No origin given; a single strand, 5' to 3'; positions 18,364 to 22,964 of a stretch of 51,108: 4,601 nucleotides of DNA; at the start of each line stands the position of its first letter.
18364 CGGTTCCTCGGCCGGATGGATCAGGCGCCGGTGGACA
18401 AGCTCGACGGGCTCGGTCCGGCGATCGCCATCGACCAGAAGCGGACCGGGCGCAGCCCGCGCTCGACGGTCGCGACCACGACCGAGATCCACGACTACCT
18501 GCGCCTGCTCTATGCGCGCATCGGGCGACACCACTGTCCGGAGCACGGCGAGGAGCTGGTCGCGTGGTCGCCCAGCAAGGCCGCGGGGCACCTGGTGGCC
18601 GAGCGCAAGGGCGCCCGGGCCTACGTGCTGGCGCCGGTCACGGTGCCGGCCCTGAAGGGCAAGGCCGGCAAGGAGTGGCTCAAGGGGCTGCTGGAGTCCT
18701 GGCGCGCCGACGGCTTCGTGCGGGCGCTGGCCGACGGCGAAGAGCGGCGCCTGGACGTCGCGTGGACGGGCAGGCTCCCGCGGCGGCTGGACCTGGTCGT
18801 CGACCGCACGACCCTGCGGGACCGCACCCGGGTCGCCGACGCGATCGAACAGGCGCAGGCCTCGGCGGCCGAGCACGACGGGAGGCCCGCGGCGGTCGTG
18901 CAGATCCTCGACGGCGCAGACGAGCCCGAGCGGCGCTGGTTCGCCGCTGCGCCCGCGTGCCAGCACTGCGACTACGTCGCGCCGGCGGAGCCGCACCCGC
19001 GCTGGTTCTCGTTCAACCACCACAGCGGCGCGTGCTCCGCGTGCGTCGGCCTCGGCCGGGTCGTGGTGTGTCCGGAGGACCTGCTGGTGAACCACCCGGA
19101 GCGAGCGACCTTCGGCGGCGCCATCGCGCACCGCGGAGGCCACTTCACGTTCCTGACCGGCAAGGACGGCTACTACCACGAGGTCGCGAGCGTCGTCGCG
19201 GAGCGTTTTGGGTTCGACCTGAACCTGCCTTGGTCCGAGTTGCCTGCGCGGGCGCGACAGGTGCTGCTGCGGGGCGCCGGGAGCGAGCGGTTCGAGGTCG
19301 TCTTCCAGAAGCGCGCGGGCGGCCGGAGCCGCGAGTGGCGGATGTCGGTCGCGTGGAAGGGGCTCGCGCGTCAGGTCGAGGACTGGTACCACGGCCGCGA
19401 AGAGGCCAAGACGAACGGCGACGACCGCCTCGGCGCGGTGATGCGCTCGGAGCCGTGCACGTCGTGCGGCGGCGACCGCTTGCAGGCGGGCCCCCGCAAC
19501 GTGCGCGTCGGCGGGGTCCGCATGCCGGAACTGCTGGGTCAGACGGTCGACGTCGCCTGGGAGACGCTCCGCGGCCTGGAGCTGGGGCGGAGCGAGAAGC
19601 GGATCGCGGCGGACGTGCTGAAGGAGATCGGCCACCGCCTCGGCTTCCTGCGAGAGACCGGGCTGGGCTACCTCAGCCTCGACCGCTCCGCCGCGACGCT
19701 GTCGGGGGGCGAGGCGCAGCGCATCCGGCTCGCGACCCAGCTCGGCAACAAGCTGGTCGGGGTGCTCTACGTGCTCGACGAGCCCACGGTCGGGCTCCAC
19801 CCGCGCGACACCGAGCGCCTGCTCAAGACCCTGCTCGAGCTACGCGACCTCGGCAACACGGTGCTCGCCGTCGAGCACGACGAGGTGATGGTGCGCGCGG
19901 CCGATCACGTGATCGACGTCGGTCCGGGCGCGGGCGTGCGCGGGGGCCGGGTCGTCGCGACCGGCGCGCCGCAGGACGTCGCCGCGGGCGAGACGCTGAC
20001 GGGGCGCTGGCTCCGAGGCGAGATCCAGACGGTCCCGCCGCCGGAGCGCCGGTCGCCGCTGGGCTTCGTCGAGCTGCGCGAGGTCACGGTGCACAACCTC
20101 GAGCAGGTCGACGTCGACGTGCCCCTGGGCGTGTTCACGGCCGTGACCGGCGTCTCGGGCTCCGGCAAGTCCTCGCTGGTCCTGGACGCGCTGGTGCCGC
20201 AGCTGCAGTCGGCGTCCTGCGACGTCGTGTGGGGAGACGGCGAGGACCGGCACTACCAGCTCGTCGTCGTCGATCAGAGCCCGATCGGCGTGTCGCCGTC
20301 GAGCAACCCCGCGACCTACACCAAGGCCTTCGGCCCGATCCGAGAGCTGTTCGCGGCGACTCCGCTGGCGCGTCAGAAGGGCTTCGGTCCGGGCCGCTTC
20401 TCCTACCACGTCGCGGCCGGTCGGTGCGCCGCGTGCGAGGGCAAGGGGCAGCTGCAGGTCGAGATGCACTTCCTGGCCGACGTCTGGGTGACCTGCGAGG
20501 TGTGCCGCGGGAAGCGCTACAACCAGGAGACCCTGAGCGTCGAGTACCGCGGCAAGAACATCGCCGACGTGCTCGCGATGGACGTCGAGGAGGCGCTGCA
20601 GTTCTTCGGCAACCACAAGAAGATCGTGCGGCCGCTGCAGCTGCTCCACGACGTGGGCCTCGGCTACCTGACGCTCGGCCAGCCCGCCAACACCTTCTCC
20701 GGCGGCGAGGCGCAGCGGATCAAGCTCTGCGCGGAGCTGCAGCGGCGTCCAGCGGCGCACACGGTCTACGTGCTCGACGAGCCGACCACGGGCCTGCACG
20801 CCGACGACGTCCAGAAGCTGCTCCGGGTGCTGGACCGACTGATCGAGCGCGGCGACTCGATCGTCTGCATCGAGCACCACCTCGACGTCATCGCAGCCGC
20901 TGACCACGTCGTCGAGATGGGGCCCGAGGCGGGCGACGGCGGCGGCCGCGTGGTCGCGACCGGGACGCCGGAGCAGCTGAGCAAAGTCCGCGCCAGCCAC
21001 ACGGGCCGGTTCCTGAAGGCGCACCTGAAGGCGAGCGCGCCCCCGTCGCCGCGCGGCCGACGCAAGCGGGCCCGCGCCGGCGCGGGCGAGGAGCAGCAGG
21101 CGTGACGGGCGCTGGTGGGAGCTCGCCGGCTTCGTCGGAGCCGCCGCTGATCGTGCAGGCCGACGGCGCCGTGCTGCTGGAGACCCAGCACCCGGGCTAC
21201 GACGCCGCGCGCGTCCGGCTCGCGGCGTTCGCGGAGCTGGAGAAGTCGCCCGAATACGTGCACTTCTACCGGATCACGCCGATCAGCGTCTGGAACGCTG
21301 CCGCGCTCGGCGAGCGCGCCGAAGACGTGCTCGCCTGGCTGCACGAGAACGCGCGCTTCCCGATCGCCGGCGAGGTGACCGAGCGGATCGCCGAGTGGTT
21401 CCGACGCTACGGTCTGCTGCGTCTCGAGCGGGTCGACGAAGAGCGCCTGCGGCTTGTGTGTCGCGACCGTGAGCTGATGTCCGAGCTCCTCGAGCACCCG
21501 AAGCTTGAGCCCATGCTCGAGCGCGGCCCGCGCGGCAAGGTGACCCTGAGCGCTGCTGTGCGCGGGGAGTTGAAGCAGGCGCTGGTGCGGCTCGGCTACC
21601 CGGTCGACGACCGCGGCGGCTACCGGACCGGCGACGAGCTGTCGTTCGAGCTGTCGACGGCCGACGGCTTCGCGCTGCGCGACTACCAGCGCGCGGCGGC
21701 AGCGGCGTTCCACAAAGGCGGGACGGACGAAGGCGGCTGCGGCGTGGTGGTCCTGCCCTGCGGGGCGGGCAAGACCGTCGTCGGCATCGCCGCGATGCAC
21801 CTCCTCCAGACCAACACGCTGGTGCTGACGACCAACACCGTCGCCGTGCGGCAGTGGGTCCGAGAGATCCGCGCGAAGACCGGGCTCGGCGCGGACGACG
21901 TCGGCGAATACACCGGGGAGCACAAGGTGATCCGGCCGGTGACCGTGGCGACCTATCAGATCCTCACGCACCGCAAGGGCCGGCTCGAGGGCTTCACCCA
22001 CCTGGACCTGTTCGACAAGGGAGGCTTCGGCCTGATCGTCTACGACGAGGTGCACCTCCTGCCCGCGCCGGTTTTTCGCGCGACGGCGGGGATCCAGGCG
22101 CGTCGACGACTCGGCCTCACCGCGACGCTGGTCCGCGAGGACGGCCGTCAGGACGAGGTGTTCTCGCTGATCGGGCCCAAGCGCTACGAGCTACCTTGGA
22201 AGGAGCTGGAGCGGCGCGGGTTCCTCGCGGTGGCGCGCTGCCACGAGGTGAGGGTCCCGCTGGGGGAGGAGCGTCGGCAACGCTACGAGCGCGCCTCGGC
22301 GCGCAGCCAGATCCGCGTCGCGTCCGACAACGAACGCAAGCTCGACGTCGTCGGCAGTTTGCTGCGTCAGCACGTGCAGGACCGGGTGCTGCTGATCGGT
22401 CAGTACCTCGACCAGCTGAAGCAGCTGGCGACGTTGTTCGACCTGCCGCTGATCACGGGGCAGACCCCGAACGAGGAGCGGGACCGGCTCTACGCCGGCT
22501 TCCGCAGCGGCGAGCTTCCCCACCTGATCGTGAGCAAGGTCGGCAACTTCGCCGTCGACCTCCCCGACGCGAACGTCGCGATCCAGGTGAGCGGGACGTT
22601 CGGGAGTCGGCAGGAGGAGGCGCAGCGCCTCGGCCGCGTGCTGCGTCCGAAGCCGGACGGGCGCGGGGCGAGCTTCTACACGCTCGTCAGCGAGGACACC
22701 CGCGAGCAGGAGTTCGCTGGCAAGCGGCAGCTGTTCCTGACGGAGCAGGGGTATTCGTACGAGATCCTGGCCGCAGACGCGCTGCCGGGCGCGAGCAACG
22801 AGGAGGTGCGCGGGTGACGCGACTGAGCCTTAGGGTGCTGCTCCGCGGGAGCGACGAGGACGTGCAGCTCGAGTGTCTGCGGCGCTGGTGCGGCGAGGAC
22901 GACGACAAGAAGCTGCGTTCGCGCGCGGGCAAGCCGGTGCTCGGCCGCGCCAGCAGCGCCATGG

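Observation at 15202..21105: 1967-aa UvrA with four intact ABC modules, basic linker and tails, and complementary changes in the first zinc module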

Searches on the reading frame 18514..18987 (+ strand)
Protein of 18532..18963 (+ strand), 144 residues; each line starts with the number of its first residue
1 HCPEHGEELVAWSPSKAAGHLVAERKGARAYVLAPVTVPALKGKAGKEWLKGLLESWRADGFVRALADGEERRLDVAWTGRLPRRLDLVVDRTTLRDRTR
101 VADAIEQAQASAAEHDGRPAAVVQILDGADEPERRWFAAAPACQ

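Call 20: search_protein_families(library=pfam, proteins=[window:18532-18963:+], max_evalue=0.01)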
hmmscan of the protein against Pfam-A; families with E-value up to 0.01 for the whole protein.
window:18532-18963:+ (144 aa): 1 family
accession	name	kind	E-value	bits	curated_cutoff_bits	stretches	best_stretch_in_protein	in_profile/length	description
PF17760.6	UvrA_inter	-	1.2e-09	38.5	23.3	1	16-111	5-98/109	UvrA interaction domain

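Call 50: predict_structure(alignment_id=A1)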
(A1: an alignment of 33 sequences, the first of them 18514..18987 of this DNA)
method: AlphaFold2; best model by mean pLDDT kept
length: 158 residues; sequences in the alignment: 33
mean_pLDDT: 95.2   pTM: 0.89
mean pLDDT of the five models: 95.2, 95.1, 95.0, 94.9, 94.5
residues with pLDDT >= 90: 145; 70-90: 11; 50-70: 1; < 50: 1
segments of 3 or more residues with pLDDT < 50: none
pLDDT, mean of each block of 10 residues (from residue 1): 82 96 98 98 96 96 98 97 95 98 98 97 94 93 96 90
secondary structure, 60 per line:
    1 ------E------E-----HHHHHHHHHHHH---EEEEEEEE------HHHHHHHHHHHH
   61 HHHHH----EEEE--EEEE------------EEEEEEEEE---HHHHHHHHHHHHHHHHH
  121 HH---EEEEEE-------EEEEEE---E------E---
elements in order: H20-31 E35-42 H49-65 E70-73 E76-79 E92-100 H104-122 E126-131 E139-144

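Call 55: fold_search(model_id=the predicted structure, library=pdb)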
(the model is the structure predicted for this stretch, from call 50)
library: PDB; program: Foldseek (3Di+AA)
matches with E <= 10: 413; with E <= 0.001: 11
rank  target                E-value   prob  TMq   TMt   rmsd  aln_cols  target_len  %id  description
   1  3uwx_A                4.5e-09  1.00  0.73  0.14   3.2       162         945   29  Crystal structure of UvrA-UvrB complex (released 2012-02-08)
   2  4dfc_B                1.3e-07  1.00  0.64  0.81   2.9       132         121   26  Core UvrA/TRCF complex (released 2012-05-02)
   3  4dfc_D                1.5e-07  1.00  0.63  0.80   3.0       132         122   28  Core UvrA/TRCF complex (released 2012-05-02)
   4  9gy7_A                2.9e-07  1.00  0.63  0.15   3.2       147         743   22  C. thermocellum UvrA-UvrB in complex with DNA with a fluorescein modification and AMPPNP (released 2025-12-24)
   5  3fpn_A                6.2e-07  1.00  0.60  0.78   3.0       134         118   25  Crystal structure of UvrA-UvrB interaction domains (released 2009-03-24)
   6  3zqj_A                1.7e-06  1.00  0.56  0.12   6.5       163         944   26  Mycobacterium tuberculosis UvrA (released 2011-06-22)
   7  3zqj_D                1.2e-05  1.00  0.54  0.11   6.6       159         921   26  Mycobacterium tuberculosis UvrA (released 2011-06-22)
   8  2r6f_A                2.3e-05  1.00  0.54  0.10   3.2       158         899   22  Crystal Structure of Bacillus stearothermophilus UvrA (released 2008-01-08)
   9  9ga3_B                3.7e-05  1.00  0.55  0.13   4.5       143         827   26  MtUvrA2UvrB bound to damaged oligonucleotide (released 2025-04-23)
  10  3pih_A                2.8e-04  1.00  0.49  0.10   3.8       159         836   21  T. maritima UvrA in complex with fluorescein-modified DNA (released 2011-01-19)
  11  9ga4_A                3.4e-04  1.00  0.56  0.11   3.5       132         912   26  MtUvrA2UvrB2 bound to damaged oligonucleotide (released 2025-04-23)
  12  3zqj_C                1.2e-02  0.99  0.41  0.09   5.2       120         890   23  Mycobacterium tuberculosis UvrA (released 2011-06-22)
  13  9ga4_B                3.1e-02  0.98  0.48  0.10   4.6       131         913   27  MtUvrA2UvrB2 bound to damaged oligonucleotide (released 2025-04-23)
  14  3zqj_E                4.7e-02  0.96  0.42  0.09   5.6       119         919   27  Mycobacterium tuberculosis UvrA (released 2011-06-22)
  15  8bb1_E                5.2e-01  0.14  0.27  0.28  10.0       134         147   12  T3 SAM lyase in complex with S-adenosylmethionine synthase (released 2023-08-23)
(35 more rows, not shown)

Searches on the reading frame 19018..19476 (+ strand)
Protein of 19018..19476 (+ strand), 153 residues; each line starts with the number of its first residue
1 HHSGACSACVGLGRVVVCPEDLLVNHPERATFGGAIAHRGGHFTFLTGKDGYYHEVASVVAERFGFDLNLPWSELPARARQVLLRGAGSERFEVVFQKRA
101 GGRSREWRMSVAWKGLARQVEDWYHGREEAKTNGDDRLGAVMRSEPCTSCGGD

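Call 75: search_protein_families(library=pfam, proteins=[window:19018-19476:+], max_evalue=0.01)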
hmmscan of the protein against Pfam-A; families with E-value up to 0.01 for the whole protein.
window:19018-19476:+ (153 aa): 1 family
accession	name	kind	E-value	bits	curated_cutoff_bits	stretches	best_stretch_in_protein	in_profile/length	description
PF17755.6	UvrA_DNA-bind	-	6.6e-14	52.6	23.2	1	21-129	3-101/110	UvrA DNA-binding domain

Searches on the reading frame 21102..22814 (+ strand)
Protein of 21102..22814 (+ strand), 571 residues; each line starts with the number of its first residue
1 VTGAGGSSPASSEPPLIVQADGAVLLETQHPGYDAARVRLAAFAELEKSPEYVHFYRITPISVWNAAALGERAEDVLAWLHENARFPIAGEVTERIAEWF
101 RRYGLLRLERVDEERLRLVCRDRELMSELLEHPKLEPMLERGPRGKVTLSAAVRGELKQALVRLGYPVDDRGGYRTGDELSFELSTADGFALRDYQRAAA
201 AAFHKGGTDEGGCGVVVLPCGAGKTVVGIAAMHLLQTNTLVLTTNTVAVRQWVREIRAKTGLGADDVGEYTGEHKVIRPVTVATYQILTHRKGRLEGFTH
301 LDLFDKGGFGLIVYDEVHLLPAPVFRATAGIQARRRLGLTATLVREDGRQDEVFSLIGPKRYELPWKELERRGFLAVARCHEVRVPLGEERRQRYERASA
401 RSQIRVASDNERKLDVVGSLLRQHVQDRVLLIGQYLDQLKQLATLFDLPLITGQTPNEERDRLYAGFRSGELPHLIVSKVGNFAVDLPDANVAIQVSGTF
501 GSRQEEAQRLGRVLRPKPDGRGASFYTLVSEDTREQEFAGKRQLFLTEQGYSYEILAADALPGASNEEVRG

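Call 20: search_protein_families(library=pfam, proteins=[window:21102-22814:+], max_evalue=0.01)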
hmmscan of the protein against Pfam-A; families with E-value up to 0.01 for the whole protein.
window:21102-22814:+ (571 aa): 5 families
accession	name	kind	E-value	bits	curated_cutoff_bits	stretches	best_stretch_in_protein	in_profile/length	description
PF16203.11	ERCC3_RAD25_C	-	1.7e-45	155.7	27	1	369-558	1-197/248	ERCC3/RAD25/XPB C-terminal helicase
PF13625.11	Helicase_C_3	-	7.4e-30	104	34.2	1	16-139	1-120/125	Helicase conserved C-terminal domain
PF04851.21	ResIII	-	2.6e-17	63.6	22.5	1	191-344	3-163/164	Type III restriction enzyme, res subunit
PF00271.37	Helicase_C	-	3.6e-12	46.9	23.5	1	413-516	2-109/110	Helicase conserved C-terminal domain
PF00270.35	DEAD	-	0.00011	22.4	26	1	195-343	3-160/167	DEAD/DEAH box helicase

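Call 65: search_protein_families(library=ncbifam, proteins=[window:21102-22814:+], max_evalue=0.001)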
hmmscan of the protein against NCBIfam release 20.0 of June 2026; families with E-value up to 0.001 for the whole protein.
window:21102-22814:+ (571 aa): 5 families
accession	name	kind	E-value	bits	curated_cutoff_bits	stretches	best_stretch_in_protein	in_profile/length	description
NF045503.1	repair_heli_XPB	equivalog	8.7e-241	800.2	610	1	15-555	1-547/548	DNA repair helicase XPB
TIGR00603.1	rad25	subfamily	3.3e-95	319.8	328.7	2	157-558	222-635/734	DNA repair helicase rad25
TIGR04095.1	dnd_restrict_1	equivalog_domain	5.8e-17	61.8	600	2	189-443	6-269/451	DNA phosphorothioation system restriction enzyme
NF053632.1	heli_RadD_YejH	equivalog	6.4e-06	24.7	720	0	190-289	1-99/573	DNA repair helicase RadD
NF008164.0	PRK10917.1-2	equivalog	0.0003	19.2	785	0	440-516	515-590/704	ATP-dependent DNA helicase RecG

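Call 66: search_protein_families(library=padloc, proteins=[window:21102-22814:+], max_evalue=0.001)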
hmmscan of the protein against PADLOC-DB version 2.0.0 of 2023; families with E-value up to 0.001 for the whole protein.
window:21102-22814:+ (571 aa): 6 families
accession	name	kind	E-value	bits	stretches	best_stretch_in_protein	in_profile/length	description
PDLC02707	PbeA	-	9.1e-23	78.7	2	187-445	248-515/672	PbeA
PDLC02704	PbeA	-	3.6e-21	73.3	2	188-446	251-523/682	PbeA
PDLC02706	PbeA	-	1.3e-11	41.9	1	425-544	571-690/722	PbeA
PDLC02703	PbeA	-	6e-06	23.1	1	213-410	263-473/626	PbeA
PDLC01439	typeIV_DinG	-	1.8e-05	21.6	0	188-255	12-78/575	CAS-IV-A; associated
PDLC02705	PbeA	-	5.8e-05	19.4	1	448-519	553-623/691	PbeA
